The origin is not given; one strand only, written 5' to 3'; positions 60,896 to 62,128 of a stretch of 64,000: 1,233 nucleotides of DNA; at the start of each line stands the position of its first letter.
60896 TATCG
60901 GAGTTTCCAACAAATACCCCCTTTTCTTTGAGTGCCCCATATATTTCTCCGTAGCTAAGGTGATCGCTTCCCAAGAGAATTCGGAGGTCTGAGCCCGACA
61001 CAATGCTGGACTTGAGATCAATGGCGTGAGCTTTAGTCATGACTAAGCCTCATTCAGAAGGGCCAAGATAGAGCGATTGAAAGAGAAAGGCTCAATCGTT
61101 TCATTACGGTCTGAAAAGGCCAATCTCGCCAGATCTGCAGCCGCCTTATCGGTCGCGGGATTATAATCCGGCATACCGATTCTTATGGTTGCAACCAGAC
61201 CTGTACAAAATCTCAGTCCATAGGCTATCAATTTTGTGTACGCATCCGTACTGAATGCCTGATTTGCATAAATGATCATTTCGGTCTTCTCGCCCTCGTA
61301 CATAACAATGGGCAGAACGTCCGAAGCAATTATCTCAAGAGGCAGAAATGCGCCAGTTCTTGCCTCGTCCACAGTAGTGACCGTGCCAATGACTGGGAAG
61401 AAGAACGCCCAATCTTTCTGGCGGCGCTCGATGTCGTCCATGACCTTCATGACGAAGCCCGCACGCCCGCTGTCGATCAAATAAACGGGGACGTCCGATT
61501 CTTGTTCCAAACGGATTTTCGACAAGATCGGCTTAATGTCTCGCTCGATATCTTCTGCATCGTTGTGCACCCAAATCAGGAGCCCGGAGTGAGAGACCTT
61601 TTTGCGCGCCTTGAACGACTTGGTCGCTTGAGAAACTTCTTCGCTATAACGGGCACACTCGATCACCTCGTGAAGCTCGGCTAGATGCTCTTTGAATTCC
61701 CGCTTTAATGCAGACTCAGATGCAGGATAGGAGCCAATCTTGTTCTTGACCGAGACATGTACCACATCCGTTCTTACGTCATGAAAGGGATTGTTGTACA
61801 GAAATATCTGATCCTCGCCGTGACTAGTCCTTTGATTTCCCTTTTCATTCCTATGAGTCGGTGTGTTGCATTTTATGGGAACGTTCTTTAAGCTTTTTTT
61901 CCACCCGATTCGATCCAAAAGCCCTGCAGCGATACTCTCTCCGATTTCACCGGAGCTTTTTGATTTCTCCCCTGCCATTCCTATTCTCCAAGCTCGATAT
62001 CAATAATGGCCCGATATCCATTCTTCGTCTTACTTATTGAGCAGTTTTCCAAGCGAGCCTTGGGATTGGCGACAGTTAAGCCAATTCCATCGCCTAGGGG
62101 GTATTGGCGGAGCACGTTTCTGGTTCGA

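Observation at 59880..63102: AT-rich three-gene operon (NA37-like + PD-(D/E)xK-like + unknown) in ICE cargo: candidate undescribed defence or DNA-surveillance system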

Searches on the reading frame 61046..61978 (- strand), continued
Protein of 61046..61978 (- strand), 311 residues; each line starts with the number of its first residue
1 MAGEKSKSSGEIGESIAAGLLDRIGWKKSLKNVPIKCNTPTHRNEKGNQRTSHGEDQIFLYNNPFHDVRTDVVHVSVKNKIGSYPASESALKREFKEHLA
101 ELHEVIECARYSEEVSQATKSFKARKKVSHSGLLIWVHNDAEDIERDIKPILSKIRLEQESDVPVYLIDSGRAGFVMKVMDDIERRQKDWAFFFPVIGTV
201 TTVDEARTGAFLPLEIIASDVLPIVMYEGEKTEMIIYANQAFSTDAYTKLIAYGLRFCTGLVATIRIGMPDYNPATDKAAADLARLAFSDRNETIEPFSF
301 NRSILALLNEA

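Call 110: fold_search(model_id=the predicted structure, library=viral)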
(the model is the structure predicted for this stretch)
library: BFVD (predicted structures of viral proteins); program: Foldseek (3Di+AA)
matches with E <= 10: 1127; with E <= 0.001: 0
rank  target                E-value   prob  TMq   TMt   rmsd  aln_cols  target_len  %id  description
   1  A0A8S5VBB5            1.5e-03  0.25  0.16  0.10  17.6       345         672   10  Large Terminase [Myoviridae sp. ctbEa13]
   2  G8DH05                2.3e-03  0.90  0.27  0.23  15.8       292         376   13  (no name in the UniProt tables at hand)
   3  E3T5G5                3.4e-03  0.21  0.17  0.16  19.7       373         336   11  Uncharacterized protein [Cafeteria roenbergensis virus (strain BV-PW1)]
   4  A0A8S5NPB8            4.9e-03  0.69  0.24  0.25  26.0       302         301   10  Restriction endonuclease [Siphoviridae sp. ctGMq5]
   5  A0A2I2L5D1            4.9e-03  0.63  0.22  0.22  17.1       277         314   12  RNA polymerase subunit 5 RPB5 [Orpheovirus IHUMI-LCC2]
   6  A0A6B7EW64            5.3e-03  0.89  0.17  0.34   8.0       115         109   15  (no name in the UniProt tables at hand)
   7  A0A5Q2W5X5            7.1e-03  0.23  0.19  0.13  18.6       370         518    9  (no name in the UniProt tables at hand)
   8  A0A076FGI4            7.5e-03  0.99  0.23  0.35   5.7       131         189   12  Putative RNA polymerase subunit RPB5 [Aureococcus anophagefferens virus]
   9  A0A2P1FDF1            7.5e-03  0.89  0.22  0.35   9.7       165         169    8  (no name in the UniProt tables at hand)
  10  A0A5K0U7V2            7.5e-03  0.28  0.20  0.14  19.6       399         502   10  PhoD-like phosphatase (Fragment) [Yasminevirus sp. GU-2018]
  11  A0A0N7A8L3            8.5e-03  0.54  0.21  0.29  10.1       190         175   12  (no name in the UniProt tables at hand)
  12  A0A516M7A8            1.0e-02  0.94  0.28  0.45   7.5       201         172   15  (no name in the UniProt tables at hand)
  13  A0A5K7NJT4            1.0e-02  0.18  0.18  0.10  23.5       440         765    8  (no name in the UniProt tables at hand)
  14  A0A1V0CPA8            1.2e-02  1.00  0.22  0.39   3.6        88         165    9  (no name in the UniProt tables at hand)
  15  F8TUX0                1.2e-02  0.25  0.18  0.12  19.1       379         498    7  (no name in the UniProt tables at hand)
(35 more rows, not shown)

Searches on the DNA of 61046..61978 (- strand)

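Call 23: search_dna_similar(query=L019:4980-8117:+, collection=ecoli_genomes, mode=distant, max_rows=15)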
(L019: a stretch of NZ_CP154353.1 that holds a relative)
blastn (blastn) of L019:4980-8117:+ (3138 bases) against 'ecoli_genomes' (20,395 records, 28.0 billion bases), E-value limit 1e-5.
No match.

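Call 27: search_dna_similar(query=L031:4947-7020:+, collection=ecoli_genomes, mode=distant, max_rows=10)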
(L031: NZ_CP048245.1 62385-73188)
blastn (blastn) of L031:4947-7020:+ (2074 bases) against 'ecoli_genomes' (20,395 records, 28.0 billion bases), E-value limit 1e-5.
Records with a match: 4; places in all: 4; records where one place covers at least 80% of the query: 4.
Genomes with a match: 4 of 5426; with a place that covers at least 80% of the query: 4. Places per genome that has any: lowest 1, median 1, highest 1. On chromosomes: 4 places; on plasmids: 0.
Best place of each record, by identity: 90-95% 3; 60-80% 1.
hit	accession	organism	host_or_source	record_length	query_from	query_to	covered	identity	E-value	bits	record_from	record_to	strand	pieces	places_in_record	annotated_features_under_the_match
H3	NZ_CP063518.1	Escherichia coli strain EH01-18-02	Homo sapiens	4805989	1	2074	100%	91.2%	0e+0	2920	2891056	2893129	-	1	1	gapS4b: GapS4b family protein | gapS4a: GapS4a family protein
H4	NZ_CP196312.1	Escherichia coli strain ECE228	Homo sapiens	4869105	1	2074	100%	91.2%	0e+0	2920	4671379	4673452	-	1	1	gapS4b: GapS4b family protein | gapS4a: GapS4a family protein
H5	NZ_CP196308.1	Escherichia coli strain ECE218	Homo sapiens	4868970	1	2074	100%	91.2%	0e+0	2920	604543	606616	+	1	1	gapS4b: GapS4b family protein | gapS4a: GapS4a family protein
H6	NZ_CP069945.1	Escherichia coli strain FDAARGOS_1373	Homo sapiens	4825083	1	1962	95%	69.3%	0e+0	804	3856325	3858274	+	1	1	gapS4b: GapS4b family protein | gapS4a: GapS4a family protein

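Call 29: get_annotated_region(hit=H3, flank=5000)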
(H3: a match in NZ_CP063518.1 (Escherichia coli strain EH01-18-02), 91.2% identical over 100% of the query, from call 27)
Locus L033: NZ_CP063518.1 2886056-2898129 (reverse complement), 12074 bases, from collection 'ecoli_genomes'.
description: Escherichia coli strain EH01-18-02 chromosome, complete genome
organism: Escherichia coli strain EH01-18-02 (NCBI taxid 562)
replicon: chromosome; assembly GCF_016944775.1
host: Homo sapiens; source: rectal swab; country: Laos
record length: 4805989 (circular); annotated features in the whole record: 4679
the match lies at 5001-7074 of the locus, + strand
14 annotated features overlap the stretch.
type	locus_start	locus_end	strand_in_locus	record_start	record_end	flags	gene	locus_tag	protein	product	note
CDS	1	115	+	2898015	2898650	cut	-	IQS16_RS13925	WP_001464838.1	phage baseplate assembly protein V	-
CDS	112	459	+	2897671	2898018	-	-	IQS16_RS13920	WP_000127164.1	GPW/gp25 family protein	-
CDS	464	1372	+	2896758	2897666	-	-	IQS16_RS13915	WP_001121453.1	baseplate assembly protein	-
CDS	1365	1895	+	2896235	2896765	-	-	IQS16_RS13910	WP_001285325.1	phage tail protein I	-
CDS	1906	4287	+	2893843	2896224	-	-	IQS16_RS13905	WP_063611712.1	tail fiber protein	-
CDS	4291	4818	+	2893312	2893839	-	-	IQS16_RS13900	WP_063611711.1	tail fiber assembly protein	-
CDS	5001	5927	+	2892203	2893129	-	gapS4a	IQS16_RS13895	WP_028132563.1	GapS4a family protein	-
CDS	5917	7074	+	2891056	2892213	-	gapS4b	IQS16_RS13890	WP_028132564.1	GapS4b family protein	-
CDS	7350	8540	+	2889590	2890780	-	-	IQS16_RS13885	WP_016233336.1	phage tail sheath protein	-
CDS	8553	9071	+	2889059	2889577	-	-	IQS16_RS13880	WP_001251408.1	phage major tail tube protein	-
CDS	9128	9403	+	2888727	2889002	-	-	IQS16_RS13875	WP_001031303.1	phage tail assembly protein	-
CDS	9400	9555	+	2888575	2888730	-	-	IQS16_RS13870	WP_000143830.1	GpE family phage tail protein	-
CDS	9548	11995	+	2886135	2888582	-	-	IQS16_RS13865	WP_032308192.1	phage tail tape measure protein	-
CDS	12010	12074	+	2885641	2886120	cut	-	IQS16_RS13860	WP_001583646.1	phage tail protein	-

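Call 30: get_annotated_region(hit=H6, flank=5000)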
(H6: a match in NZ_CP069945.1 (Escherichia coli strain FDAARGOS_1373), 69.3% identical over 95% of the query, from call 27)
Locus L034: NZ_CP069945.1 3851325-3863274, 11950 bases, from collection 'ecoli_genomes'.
description: Escherichia coli strain FDAARGOS_1373 chromosome, complete genome
organism: Escherichia coli strain FDAARGOS_1373 (NCBI taxid 562)
replicon: chromosome; assembly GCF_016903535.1
host: Homo sapiens; source: missing; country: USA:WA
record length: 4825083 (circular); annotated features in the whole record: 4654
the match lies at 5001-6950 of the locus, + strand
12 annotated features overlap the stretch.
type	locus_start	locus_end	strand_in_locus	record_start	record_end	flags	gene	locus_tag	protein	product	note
CDS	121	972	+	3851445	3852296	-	-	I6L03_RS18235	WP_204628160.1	aldo/keto reductase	-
CDS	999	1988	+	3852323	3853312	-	-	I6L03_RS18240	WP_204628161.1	aldo/keto reductase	-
CDS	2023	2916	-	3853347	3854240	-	-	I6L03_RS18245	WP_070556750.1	LysR family transcriptional regulator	-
CDS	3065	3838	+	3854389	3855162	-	-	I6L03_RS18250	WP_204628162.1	SDR family oxidoreductase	-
CDS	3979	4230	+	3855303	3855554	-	-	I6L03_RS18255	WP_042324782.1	DUF1471 domain-containing protein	-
CDS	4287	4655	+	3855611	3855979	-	-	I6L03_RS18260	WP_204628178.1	helix-turn-helix domain-containing protein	-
CDS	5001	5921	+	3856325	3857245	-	gapS4a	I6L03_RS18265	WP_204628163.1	GapS4a family protein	-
CDS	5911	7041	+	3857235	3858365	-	gapS4b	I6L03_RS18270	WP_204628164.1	GapS4b family protein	-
CDS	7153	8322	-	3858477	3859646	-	-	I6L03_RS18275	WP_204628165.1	tyrosine-type recombinase/integrase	-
tRNA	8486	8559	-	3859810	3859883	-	-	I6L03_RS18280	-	tRNA-Gly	-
CDS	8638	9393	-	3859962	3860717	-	actS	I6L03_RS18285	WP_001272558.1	amidase activator ActS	-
CDS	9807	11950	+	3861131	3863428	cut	xdhA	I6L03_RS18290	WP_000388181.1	xanthine dehydrogenase molybdenum-binding subunit XdhA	-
